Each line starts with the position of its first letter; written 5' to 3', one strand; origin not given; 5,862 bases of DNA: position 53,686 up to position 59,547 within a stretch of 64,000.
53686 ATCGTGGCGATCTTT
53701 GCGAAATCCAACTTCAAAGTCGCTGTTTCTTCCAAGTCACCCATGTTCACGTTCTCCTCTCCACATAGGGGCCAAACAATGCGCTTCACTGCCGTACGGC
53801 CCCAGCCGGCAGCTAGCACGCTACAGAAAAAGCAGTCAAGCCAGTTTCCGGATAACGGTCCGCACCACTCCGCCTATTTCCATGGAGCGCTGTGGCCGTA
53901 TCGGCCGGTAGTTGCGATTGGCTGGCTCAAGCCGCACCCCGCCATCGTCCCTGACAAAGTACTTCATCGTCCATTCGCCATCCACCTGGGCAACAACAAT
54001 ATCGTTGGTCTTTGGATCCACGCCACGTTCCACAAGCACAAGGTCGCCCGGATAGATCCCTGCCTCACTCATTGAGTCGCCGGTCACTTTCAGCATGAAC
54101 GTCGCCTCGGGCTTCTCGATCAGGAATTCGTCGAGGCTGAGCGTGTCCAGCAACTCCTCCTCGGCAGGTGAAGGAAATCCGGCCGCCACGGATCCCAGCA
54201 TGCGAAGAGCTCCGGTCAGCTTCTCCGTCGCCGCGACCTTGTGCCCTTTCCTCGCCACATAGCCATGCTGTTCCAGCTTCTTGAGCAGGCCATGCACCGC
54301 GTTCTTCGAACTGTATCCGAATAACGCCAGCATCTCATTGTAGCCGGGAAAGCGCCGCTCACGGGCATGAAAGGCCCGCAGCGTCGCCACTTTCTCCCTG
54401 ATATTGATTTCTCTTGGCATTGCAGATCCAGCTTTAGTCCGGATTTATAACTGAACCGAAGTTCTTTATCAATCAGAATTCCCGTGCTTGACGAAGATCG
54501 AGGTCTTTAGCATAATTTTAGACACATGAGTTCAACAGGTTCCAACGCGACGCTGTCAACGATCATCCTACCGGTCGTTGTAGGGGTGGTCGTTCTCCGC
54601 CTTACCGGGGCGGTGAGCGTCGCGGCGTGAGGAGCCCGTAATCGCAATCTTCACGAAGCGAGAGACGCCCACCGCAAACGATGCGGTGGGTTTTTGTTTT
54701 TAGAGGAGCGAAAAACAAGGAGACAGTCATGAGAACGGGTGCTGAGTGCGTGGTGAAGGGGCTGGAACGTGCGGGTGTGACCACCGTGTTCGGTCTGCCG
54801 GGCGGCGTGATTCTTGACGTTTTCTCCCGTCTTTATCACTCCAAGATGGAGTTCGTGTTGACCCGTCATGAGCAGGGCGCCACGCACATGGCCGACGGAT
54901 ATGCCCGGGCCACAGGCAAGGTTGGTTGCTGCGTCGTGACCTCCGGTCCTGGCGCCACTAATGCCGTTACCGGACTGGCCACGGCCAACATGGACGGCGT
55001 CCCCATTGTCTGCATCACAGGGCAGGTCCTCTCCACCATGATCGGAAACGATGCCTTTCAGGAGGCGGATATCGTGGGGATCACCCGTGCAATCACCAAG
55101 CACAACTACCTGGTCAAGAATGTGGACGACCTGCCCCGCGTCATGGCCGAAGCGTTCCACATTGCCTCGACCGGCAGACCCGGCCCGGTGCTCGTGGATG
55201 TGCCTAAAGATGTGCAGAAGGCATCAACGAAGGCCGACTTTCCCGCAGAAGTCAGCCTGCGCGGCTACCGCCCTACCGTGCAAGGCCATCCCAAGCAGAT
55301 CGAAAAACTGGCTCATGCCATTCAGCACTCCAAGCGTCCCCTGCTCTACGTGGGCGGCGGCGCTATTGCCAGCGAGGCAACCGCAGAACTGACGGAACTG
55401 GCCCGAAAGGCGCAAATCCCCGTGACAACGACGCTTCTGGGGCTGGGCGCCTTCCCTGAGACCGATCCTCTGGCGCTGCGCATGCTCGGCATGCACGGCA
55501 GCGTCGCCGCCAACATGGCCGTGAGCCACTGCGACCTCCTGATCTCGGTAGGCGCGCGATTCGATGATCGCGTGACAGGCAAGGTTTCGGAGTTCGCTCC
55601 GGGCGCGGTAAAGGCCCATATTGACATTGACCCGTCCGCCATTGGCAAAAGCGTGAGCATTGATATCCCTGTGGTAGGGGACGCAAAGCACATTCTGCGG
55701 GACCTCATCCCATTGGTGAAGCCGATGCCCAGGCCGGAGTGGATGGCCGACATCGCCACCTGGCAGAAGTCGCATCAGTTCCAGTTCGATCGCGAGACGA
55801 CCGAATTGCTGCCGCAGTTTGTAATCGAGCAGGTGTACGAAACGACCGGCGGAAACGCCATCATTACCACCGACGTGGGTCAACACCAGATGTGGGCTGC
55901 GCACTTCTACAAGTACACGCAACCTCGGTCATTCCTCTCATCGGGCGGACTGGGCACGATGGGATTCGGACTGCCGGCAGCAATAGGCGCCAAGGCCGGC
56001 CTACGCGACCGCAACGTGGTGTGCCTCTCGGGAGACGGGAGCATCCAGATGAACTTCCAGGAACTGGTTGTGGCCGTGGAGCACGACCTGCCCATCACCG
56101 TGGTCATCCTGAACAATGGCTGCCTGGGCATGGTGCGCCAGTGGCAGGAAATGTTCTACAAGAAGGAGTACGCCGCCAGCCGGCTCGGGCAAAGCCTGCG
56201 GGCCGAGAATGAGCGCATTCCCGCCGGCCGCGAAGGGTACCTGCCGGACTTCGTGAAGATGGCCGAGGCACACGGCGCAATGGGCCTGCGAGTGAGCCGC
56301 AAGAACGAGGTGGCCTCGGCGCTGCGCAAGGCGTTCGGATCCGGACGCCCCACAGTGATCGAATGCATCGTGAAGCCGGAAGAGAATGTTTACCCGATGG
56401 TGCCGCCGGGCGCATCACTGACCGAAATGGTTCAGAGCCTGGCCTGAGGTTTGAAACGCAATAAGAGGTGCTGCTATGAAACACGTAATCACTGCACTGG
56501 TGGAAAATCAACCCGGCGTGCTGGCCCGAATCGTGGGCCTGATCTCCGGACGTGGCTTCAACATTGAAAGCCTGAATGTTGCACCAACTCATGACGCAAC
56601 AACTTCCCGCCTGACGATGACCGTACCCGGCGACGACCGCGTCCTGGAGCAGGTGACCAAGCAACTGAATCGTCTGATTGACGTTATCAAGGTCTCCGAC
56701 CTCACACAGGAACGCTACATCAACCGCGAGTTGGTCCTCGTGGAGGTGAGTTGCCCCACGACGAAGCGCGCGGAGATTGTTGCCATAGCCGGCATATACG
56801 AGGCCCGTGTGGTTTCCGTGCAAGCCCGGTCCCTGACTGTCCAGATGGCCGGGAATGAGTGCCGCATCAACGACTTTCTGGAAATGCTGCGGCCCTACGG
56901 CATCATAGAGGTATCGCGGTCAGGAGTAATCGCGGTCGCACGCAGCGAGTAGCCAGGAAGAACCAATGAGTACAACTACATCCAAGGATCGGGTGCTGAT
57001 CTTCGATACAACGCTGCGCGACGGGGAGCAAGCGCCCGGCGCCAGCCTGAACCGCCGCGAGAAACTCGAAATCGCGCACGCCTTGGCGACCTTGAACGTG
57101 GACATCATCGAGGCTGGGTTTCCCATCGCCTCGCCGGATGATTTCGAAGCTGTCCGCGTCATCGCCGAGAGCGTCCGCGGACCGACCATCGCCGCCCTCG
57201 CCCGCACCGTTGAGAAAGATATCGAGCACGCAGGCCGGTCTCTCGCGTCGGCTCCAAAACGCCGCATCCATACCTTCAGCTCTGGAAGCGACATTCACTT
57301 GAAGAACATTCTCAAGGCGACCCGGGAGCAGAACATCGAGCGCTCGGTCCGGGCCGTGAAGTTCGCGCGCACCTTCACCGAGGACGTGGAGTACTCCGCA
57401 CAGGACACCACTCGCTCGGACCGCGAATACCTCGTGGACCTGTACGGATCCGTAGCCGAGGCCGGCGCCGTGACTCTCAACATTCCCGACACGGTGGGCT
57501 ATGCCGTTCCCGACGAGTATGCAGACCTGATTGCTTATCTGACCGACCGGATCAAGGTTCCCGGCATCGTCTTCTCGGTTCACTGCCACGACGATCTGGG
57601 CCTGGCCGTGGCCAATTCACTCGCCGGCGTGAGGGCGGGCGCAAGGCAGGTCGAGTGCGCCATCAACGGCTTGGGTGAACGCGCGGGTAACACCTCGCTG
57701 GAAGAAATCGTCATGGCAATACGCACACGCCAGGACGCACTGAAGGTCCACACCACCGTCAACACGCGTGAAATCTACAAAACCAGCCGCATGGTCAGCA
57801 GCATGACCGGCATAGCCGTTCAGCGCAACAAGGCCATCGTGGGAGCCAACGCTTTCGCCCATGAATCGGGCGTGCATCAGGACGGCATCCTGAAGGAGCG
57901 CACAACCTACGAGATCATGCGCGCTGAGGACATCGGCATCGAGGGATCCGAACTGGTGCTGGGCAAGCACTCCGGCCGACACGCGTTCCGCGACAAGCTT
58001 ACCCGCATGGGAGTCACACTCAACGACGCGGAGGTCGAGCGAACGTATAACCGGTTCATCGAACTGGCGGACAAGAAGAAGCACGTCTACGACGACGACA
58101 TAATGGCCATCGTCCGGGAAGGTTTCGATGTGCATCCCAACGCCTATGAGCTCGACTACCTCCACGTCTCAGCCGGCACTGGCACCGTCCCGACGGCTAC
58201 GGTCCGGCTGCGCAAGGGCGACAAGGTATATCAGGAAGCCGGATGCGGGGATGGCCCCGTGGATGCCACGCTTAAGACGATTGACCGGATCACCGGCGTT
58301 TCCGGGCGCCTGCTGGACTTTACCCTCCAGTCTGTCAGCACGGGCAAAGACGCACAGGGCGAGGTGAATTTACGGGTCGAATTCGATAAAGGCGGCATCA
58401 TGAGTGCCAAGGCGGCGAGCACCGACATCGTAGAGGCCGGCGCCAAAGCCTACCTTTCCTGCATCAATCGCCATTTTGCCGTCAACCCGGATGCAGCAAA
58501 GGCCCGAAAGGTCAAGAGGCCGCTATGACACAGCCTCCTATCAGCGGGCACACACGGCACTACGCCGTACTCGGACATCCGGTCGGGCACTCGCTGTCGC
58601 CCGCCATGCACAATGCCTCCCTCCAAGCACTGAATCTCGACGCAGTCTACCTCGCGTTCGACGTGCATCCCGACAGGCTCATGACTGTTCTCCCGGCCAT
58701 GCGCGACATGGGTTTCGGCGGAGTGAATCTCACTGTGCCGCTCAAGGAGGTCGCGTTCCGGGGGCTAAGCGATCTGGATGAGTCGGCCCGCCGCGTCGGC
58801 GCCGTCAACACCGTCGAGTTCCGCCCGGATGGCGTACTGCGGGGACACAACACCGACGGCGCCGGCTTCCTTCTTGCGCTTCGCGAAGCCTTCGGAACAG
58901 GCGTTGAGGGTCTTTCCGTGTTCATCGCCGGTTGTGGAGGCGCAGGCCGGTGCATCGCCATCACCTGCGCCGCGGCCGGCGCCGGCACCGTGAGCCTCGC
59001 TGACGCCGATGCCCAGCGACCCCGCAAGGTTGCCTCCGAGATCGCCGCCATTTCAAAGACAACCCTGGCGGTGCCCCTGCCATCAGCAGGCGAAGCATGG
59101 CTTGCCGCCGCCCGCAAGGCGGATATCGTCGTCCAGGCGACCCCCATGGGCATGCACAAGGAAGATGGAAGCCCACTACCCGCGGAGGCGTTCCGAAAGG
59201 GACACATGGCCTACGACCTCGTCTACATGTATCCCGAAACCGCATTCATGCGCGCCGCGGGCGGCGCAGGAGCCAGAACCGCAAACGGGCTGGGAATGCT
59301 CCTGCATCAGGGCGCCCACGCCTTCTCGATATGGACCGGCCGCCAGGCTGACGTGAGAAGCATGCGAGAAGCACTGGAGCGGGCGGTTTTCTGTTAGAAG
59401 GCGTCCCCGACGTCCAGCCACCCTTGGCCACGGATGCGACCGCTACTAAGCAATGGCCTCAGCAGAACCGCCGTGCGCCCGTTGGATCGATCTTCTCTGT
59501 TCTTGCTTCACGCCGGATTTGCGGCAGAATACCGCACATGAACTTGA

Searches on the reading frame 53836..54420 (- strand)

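Call 53: search_protein_families(library=pfam, proteins=[window:53836-54420:-], max_evalue=0.0001)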
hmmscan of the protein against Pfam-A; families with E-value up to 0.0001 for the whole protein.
window:53836-54420:- (194 aa): 1 family
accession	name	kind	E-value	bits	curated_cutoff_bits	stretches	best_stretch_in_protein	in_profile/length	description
PF00717.28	Peptidase_S24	-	1.1e-28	99.7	23.3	1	75-186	3-115/116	Peptidase S24-like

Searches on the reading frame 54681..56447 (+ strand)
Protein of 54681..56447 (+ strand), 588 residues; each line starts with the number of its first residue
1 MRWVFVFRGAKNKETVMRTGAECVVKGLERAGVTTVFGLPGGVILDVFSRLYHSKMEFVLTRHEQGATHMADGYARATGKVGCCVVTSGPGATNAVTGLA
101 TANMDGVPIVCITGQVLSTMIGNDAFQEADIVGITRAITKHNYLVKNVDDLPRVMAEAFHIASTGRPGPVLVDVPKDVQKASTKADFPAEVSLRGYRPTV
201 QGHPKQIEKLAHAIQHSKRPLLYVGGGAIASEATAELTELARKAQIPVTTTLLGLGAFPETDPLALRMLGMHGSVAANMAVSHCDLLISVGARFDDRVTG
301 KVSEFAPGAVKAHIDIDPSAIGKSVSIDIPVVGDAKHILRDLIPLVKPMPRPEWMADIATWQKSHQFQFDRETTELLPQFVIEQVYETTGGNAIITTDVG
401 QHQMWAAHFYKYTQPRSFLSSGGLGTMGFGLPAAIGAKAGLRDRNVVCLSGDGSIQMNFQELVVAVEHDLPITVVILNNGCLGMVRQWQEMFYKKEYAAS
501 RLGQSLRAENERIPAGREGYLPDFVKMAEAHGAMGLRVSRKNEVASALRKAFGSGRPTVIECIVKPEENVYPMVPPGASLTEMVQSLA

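Call 53: search_protein_families(library=pfam, proteins=[window:54681-56447:+], max_evalue=0.0001)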
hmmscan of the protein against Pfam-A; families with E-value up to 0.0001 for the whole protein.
window:54681-56447:+ (588 aa): 3 families
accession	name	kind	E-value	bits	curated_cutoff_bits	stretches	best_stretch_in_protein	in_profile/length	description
PF02775.26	TPP_enzyme_C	-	1.9e-55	187.2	21.9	1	398-562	1-151/151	Thiamine pyrophosphate enzyme, C-terminal TPP binding domain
PF00205.28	TPP_enzyme_M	-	1.2e-47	161.5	30.4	1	207-342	1-137/137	Thiamine pyrophosphate enzyme, central domain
PF02776.23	TPP_enzyme_N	-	6.4e-40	136.1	26.8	1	19-133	2-118/119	Thiamine pyrophosphate enzyme, N-terminal TPP binding domain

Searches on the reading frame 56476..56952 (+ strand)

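Call 53: search_protein_families(library=pfam, proteins=[window:56476-56952:+], max_evalue=0.0001)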
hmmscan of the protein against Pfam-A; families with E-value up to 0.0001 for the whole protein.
window:56476-56952:+ (158 aa): 5 families
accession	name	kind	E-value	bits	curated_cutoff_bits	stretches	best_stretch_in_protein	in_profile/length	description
PF10369.15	ALS_ss_C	-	4.7e-25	87.8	23.2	1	84-156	1-73/74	Small subunit of acetolactate synthase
PF22629.2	ACT_AHAS_ss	-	2.5e-24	85.7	27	1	7-72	3-67/67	AHAS small subunit-like ACT domain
PF13710.12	ACT_5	-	1.9e-19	69.6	27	1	11-73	1-62/62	ACT domain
PF01842.31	ACT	-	1.8e-15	56.8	27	1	3-68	1-65/66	ACT domain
PF13291.12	ACT_4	-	3.6e-07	31.2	27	1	5-73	9-78/80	ACT domain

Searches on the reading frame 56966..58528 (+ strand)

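Call 53: search_protein_families(library=pfam, proteins=[window:56966-58528:+], max_evalue=0.0001)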
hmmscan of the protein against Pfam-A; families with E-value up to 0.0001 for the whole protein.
window:56966-58528:+ (520 aa): 3 families
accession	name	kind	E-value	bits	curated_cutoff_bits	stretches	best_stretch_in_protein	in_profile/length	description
PF00682.25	HMGL-like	-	7e-90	301.4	29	1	10-277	2-260/260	HMGL-like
PF08502.15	LeuA_dimer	-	7e-32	110.5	24.9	1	374-502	2-129/131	LeuA allosteric (dimerisation) domain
PF22617.1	HCS_D2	-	1.5e-28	99.4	27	1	291-372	1-82/82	Homocitrate synthase post-HMGL domain-like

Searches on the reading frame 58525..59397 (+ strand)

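Call 53: search_protein_families(library=pfam, proteins=[window:58525-59397:+], max_evalue=0.0001)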
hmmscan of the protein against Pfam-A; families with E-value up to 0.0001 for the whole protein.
window:58525-59397:+ (290 aa): 2 families
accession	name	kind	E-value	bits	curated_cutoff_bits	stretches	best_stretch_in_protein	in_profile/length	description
PF08501.16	Shikimate_dh_N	-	8.6e-26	90.5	27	1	15-97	1-83/83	Shikimate dehydrogenase substrate binding domain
PF18317.6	SDH_C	-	1.4e-14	53.9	25.8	1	255-285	1-31/31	Shikimate 5'-dehydrogenase C-terminal domain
